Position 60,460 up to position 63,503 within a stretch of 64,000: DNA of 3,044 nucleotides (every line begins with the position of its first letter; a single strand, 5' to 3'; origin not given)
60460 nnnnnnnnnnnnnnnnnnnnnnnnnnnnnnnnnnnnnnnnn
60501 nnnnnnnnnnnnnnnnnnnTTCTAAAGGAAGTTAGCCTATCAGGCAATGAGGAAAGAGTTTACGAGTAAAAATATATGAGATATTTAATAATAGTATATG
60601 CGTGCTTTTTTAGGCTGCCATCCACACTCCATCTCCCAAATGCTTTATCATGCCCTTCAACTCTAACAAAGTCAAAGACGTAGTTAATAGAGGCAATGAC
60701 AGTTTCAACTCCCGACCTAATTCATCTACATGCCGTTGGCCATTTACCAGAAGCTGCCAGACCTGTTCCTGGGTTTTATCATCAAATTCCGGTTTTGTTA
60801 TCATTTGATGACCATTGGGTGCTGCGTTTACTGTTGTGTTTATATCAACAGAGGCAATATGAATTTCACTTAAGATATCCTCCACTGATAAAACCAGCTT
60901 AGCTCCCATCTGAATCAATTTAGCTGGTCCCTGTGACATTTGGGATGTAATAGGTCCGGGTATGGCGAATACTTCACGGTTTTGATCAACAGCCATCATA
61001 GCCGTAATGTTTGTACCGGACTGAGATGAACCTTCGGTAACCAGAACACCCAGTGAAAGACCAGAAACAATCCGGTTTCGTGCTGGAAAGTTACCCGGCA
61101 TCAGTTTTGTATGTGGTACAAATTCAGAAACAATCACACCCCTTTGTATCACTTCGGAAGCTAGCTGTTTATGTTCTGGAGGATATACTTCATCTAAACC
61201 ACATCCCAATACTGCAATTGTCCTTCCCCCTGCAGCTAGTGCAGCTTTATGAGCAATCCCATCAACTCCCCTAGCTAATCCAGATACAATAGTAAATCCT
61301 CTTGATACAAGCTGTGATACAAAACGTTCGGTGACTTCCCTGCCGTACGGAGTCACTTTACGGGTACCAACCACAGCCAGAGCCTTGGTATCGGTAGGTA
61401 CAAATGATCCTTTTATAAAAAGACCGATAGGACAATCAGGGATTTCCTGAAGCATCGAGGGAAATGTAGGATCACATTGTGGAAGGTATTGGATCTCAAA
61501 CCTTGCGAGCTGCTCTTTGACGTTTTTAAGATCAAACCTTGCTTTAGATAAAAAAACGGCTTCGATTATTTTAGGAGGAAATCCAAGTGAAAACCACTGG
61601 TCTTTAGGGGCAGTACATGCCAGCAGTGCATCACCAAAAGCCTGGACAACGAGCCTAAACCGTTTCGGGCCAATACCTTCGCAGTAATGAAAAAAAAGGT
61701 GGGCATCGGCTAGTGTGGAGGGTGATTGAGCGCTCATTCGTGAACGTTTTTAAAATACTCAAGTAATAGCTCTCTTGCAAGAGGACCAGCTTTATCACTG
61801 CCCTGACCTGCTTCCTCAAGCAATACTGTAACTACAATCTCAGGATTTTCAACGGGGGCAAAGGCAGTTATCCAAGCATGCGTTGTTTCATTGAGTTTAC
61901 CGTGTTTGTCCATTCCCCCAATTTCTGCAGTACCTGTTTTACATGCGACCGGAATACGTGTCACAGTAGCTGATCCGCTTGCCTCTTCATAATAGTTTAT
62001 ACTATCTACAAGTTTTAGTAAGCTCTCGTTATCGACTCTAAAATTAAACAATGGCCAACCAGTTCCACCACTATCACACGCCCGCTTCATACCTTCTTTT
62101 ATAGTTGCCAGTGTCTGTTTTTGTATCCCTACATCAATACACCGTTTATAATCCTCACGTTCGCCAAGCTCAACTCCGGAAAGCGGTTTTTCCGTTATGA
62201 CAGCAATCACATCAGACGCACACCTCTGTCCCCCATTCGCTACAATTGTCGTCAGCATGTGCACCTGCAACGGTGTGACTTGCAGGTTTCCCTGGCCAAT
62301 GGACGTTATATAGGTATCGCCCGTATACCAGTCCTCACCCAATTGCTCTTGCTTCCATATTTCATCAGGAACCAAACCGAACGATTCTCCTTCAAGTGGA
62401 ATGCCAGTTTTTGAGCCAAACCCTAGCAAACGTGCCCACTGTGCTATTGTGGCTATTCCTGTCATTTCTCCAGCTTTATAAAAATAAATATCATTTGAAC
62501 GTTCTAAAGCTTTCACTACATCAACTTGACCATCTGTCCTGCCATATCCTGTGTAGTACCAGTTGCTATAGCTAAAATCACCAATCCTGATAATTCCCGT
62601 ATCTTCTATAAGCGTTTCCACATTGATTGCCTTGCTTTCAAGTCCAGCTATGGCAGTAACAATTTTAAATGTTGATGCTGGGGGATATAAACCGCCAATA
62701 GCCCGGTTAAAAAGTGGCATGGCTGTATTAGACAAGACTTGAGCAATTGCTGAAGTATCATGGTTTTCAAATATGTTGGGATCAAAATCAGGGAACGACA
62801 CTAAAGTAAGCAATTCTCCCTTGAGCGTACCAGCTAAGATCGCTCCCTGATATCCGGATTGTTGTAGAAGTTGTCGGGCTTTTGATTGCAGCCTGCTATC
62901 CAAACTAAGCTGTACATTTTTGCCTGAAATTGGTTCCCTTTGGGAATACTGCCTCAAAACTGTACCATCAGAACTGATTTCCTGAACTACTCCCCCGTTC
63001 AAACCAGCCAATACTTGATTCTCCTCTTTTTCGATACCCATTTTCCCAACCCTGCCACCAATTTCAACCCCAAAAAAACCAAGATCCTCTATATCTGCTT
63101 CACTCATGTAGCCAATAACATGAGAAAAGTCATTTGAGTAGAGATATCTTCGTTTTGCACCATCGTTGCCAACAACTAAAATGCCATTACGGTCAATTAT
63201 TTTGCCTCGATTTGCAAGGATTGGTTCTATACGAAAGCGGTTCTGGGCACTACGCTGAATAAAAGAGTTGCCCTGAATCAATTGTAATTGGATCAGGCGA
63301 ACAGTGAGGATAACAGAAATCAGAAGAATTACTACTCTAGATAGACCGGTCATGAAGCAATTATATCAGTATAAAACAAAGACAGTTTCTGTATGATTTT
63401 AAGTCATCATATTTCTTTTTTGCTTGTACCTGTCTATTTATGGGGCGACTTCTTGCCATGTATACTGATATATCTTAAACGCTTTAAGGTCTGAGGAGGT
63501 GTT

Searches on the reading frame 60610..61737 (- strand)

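Call 18: search_protein_families(library=pfam, proteins=[window:60610-61737:-], max_evalue=0.001)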
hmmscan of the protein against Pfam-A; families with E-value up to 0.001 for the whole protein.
window:60610-61737:- (375 aa): 2 families
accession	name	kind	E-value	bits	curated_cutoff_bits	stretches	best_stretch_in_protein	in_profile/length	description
PF02481.21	DNA_processg_A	-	2.6e-74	249.4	29.6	1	78-283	3-211/212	DNA recombination-mediator protein A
PF17782.7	DprA_WH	-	3.4e-07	30.6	22.9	1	319-370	10-61/61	DprA winged helix domain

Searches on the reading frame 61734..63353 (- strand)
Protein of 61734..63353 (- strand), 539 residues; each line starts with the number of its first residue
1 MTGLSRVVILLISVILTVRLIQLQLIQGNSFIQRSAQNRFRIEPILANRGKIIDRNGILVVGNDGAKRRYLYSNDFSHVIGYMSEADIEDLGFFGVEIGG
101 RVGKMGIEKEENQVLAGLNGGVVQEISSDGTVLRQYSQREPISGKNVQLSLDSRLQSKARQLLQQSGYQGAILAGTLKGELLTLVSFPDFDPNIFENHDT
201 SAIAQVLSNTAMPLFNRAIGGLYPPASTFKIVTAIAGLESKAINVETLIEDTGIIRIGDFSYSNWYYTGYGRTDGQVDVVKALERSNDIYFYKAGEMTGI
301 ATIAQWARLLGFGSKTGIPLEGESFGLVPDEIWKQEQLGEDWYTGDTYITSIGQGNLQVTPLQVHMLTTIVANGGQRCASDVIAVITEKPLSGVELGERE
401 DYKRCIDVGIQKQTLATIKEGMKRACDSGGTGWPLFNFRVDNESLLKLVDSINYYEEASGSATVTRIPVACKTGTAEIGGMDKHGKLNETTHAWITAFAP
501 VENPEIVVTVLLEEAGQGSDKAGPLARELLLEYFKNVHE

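Call 18: search_protein_families(library=pfam, proteins=[window:61734-63353:-], max_evalue=0.001)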
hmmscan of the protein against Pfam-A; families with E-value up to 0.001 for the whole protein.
window:61734-63353:- (539 aa): 2 families
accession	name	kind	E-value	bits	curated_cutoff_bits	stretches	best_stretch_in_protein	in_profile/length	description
PF00905.27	Transpeptidase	-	3.3e-51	174.7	22.1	1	178-530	10-298/299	Penicillin binding protein transpeptidase domain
PF03717.20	PBP_dimer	-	1.4e-12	48.9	24.4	1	66-135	106-178/180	Penicillin-binding Protein dimerisation domain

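Call 31: find_encoding_contigs(protein=window:61734-63353:-, flank=10000, max_places=4)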
Protein window:61734-63353:- (539 aa): 1 contig read that carries it; 1 place shown.
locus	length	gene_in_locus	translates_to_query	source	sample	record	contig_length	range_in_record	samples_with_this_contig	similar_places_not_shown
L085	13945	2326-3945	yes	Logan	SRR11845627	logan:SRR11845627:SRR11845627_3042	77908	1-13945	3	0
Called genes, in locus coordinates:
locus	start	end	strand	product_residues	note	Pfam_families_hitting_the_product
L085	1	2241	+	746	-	?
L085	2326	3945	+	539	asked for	PF03717:PBP_dimer, PF00905:Transpeptidase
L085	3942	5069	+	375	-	PF02481:DNA_processg_A, PF17782:WHD_DprA (weak)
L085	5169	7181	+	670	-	PF01751:Toprim, PF01131:Topoisom_bac, PF01396:Zn_ribbon_Top1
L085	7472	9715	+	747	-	PF03477:ATP-cone, PF00317:Ribonuc_red_lgN, PF02867:Ribonuc_red_lgC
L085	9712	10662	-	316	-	PF00303:Thymidylat_synt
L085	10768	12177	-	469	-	-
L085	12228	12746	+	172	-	PF00186:DHFR_1, PF01872:RibD_C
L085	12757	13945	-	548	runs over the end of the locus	-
